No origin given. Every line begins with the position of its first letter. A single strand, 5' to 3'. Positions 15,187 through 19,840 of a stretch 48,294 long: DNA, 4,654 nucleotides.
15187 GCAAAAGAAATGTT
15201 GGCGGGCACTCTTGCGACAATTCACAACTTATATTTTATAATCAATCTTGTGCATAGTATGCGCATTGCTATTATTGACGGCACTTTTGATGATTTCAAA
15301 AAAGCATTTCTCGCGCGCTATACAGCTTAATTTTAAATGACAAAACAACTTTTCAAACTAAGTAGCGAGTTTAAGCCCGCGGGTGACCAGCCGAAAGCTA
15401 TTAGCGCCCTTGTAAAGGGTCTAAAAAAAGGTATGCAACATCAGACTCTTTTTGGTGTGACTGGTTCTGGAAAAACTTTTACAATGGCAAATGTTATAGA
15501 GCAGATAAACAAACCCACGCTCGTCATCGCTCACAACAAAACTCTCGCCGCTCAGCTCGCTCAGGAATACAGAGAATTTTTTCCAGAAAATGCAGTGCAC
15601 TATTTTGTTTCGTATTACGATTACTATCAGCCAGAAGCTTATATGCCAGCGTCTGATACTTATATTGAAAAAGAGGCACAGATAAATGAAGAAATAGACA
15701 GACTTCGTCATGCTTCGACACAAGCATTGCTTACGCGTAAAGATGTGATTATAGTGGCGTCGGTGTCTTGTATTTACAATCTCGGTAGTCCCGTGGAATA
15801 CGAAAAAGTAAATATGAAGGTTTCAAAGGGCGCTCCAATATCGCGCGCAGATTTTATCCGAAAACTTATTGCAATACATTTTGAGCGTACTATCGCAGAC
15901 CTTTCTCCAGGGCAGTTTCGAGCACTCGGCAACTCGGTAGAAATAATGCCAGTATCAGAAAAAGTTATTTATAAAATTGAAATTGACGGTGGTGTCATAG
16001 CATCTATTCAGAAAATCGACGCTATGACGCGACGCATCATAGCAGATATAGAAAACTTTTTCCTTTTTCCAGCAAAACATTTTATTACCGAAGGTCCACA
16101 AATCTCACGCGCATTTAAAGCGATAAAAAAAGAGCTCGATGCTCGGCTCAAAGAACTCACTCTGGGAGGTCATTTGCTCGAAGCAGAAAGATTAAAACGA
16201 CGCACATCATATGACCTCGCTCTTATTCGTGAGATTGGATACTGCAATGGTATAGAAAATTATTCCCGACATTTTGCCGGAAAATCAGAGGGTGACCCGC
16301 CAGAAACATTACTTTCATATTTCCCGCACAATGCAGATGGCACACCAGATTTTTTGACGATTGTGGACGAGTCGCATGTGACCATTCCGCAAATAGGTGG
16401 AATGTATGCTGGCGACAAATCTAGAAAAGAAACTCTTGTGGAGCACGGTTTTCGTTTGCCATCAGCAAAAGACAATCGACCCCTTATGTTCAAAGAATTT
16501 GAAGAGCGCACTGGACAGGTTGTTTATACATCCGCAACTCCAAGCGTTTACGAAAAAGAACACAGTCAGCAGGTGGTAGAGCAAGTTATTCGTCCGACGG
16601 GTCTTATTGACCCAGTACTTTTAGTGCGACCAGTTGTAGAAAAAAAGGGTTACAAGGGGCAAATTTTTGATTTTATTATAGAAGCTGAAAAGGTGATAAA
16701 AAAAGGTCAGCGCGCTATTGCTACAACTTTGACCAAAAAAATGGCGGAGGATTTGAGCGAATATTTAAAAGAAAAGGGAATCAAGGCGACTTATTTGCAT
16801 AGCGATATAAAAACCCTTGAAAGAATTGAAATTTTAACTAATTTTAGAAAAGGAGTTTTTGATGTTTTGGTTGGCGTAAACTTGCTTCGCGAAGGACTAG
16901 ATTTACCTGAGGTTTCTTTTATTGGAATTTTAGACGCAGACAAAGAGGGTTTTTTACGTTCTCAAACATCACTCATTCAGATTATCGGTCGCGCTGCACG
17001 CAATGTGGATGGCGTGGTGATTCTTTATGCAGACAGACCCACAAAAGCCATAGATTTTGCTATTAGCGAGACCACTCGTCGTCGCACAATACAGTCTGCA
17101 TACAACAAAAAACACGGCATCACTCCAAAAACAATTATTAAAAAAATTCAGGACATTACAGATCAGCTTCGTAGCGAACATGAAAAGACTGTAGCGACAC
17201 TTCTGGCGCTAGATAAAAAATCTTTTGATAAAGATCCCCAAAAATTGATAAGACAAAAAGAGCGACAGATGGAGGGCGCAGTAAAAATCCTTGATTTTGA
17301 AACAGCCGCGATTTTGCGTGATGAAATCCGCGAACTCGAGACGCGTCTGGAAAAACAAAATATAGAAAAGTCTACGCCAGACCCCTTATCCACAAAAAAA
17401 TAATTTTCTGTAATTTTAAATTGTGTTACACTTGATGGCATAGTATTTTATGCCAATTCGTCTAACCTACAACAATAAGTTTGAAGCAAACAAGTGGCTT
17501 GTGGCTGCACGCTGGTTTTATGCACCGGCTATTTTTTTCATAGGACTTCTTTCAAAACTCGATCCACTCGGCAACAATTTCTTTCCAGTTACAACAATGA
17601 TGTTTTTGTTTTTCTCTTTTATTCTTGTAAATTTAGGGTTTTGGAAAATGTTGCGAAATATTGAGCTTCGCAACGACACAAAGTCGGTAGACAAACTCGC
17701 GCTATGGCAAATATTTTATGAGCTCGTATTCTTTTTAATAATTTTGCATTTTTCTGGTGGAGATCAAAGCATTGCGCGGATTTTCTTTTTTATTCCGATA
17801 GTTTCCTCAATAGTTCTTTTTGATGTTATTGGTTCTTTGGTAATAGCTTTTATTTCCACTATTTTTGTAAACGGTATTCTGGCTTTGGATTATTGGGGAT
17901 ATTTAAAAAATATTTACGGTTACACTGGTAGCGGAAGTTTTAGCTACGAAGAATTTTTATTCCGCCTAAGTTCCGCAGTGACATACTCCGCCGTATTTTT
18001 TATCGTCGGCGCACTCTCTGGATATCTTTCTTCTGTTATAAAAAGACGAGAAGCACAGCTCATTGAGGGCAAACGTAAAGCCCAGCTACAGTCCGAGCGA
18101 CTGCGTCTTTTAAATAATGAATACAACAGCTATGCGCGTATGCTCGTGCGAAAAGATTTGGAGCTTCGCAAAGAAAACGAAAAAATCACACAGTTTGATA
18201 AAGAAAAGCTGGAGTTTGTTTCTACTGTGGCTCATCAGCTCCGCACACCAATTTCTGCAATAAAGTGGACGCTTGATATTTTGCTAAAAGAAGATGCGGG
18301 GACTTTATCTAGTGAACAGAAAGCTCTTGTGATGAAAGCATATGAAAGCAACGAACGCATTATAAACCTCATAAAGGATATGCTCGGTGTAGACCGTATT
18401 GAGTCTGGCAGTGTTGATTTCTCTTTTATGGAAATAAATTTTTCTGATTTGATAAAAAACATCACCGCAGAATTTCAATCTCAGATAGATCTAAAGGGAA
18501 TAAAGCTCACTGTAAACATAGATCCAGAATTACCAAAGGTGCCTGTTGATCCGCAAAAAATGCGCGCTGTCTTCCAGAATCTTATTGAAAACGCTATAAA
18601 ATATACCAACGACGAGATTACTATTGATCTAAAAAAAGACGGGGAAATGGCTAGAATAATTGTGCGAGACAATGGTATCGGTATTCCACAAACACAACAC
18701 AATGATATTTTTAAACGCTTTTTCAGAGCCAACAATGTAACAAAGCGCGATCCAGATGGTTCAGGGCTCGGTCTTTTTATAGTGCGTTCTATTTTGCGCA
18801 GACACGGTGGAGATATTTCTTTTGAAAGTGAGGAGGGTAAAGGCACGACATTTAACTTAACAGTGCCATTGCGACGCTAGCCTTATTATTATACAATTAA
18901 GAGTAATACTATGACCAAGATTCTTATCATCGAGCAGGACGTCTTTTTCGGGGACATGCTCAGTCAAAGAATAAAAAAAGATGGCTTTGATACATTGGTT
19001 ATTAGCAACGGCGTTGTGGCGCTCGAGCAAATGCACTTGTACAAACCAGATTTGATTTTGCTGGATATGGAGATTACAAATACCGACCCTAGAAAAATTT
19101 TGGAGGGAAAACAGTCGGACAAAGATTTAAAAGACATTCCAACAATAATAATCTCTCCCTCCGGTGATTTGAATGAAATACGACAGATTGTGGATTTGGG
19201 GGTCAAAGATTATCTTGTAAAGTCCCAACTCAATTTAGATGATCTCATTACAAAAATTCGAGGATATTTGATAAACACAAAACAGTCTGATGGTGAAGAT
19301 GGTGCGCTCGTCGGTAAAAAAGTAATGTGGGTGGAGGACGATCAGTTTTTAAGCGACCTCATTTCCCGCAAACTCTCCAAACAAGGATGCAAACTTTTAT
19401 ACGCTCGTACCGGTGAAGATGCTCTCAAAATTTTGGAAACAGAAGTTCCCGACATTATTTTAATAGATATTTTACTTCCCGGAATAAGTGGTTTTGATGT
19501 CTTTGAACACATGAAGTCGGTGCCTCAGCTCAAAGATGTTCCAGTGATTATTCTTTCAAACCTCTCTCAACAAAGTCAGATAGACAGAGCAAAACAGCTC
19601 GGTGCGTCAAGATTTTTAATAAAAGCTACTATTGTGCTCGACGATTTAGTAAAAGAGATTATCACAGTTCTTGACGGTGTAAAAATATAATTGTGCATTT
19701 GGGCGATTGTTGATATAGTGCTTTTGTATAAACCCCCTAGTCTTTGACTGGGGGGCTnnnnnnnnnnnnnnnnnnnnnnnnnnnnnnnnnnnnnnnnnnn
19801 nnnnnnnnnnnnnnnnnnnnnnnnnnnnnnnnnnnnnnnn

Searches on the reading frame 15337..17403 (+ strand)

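Call 69: search_protein_families(library=pfam, proteins=[window:15337-17403:+], max_evalue=0.0001)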
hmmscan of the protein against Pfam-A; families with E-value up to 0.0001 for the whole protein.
window:15337-17403:+ (688 aa): 5 families
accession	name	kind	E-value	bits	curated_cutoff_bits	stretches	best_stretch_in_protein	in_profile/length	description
PF00271.37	Helicase_C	-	6.3e-21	75.1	23.5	1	454-556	12-109/110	Helicase conserved C-terminal domain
PF12344.14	UvrB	-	9.3e-20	70.7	27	1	563-604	1-42/43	Ultra-violet resistance protein B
PF17757.6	UvrB_inter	-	1.1e-18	67.5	22.9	1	161-249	2-91/91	UvrB interaction domain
PF04851.21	ResIII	-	4.4e-13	49.9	22.5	1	13-140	3-131/164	Type III restriction enzyme, res subunit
PF02151.25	UVR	-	2.4e-07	30.7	21.5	1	636-669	2-35/36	UvrB/uvrC motif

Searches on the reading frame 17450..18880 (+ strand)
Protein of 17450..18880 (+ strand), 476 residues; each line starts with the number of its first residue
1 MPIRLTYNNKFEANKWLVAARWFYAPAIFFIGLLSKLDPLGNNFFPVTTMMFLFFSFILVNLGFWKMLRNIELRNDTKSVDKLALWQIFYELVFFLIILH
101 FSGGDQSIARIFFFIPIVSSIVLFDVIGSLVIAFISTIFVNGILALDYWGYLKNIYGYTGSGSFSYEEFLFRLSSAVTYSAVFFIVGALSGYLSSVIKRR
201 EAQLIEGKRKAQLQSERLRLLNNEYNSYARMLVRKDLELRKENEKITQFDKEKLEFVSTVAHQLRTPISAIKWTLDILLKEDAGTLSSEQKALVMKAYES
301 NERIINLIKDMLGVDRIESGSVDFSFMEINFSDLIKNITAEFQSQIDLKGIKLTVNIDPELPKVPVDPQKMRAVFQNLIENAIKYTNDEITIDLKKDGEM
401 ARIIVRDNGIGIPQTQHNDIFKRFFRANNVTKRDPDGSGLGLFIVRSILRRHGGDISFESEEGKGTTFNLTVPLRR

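Call 69: search_protein_families(library=pfam, proteins=[window:17450-18880:+], max_evalue=0.0001)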
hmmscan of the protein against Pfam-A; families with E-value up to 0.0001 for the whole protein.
window:17450-18880:+ (476 aa): 3 families
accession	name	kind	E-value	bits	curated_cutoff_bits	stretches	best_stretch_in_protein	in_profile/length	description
PF02518.31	HATPase_c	-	3.8e-30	105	26.4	1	367-475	2-110/111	Histidine kinase-, DNA gyrase B-, and HSP90-like ATPase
PF00512.31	HisKA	-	2.7e-14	53.4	26.9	1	253-320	2-66/66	His Kinase A (phospho-acceptor) domain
PF14501.12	HATPase_c_5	-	9.4e-06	25.9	22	1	374-464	9-94/102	GHKL domain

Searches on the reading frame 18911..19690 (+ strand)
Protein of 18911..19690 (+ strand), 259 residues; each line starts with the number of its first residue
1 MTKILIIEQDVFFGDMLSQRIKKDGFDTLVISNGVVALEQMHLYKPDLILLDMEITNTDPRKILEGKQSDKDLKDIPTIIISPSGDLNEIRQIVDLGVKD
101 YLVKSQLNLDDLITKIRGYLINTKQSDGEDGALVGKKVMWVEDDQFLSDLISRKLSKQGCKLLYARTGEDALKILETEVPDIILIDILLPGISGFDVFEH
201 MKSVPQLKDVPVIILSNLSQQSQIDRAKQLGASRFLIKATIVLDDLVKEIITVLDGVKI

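Call 69: search_protein_families(library=pfam, proteins=[window:18911-19690:+], max_evalue=0.0001)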
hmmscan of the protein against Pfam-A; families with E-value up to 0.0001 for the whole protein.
window:18911-19690:+ (259 aa): 1 family
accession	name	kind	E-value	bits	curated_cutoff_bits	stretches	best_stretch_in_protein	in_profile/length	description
PF00072.30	Response_reg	-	9.4e-33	113.1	30.2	2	138-247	1-107/111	Response regulator receiver domain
